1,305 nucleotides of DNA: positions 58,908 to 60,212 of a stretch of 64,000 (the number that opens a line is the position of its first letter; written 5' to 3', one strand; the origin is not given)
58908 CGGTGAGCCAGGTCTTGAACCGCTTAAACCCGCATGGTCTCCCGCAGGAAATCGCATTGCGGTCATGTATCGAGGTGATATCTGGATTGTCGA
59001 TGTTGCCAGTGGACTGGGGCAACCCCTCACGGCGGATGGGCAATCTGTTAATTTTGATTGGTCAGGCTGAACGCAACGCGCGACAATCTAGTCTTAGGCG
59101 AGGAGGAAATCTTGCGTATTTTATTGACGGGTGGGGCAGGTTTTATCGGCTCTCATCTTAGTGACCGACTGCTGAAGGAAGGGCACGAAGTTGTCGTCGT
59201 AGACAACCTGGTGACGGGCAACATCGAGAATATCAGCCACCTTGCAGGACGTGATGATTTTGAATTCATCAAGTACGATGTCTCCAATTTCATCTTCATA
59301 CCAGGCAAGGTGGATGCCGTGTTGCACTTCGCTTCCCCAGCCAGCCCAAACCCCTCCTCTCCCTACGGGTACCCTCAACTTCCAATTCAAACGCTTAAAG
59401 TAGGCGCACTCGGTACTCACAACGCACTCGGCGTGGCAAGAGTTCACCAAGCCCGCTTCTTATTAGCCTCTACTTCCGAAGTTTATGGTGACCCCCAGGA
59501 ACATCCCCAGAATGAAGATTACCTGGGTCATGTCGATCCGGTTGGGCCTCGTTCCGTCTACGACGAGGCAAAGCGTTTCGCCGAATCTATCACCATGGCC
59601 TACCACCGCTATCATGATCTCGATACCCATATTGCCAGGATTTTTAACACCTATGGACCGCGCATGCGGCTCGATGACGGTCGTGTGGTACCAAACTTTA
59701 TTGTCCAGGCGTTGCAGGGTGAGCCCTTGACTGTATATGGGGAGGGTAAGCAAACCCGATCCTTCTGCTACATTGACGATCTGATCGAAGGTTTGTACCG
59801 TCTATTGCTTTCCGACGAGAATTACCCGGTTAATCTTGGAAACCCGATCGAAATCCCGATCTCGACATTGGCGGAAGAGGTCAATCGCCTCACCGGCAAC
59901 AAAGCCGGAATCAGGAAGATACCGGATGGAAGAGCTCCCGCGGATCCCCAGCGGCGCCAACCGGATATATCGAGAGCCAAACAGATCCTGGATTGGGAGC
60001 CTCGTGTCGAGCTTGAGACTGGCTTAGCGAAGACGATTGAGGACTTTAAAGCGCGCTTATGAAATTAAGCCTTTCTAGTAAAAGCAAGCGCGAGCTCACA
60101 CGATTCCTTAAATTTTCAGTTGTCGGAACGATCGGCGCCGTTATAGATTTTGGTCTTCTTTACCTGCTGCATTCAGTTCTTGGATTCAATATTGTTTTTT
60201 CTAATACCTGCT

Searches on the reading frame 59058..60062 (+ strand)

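Call 77: search_protein_families(library=pfam, proteins=[window:59058-60062:+], max_evalue=0.00001)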
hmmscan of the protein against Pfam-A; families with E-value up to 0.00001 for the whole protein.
window:59058-60062:+ (334 aa): 5 families
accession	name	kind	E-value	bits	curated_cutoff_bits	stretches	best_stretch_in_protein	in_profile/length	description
PF16363.11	GDP_Man_Dehyd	-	3.3e-53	181.7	27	1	22-326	1-332/332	GDP-mannose 4,6 dehydratase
PF01370.27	Epimerase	-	2.2e-48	165.2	20.9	1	21-259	1-238/240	NAD dependent epimerase/dehydratase family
PF01073.25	3Beta_HSD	-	1.7e-08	34.3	22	1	23-241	2-220/280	3-beta hydroxysteroid dehydrogenase/isomerase family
PF02719.21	Polysacc_synt_2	-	4.7e-06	26.4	20.2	0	162-280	132-248/293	Polysaccharide biosynthesis protein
PF07993.18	NAD_binding_4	-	8.4e-06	25.6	20.1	0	23-46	1-24/258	Male sterility protein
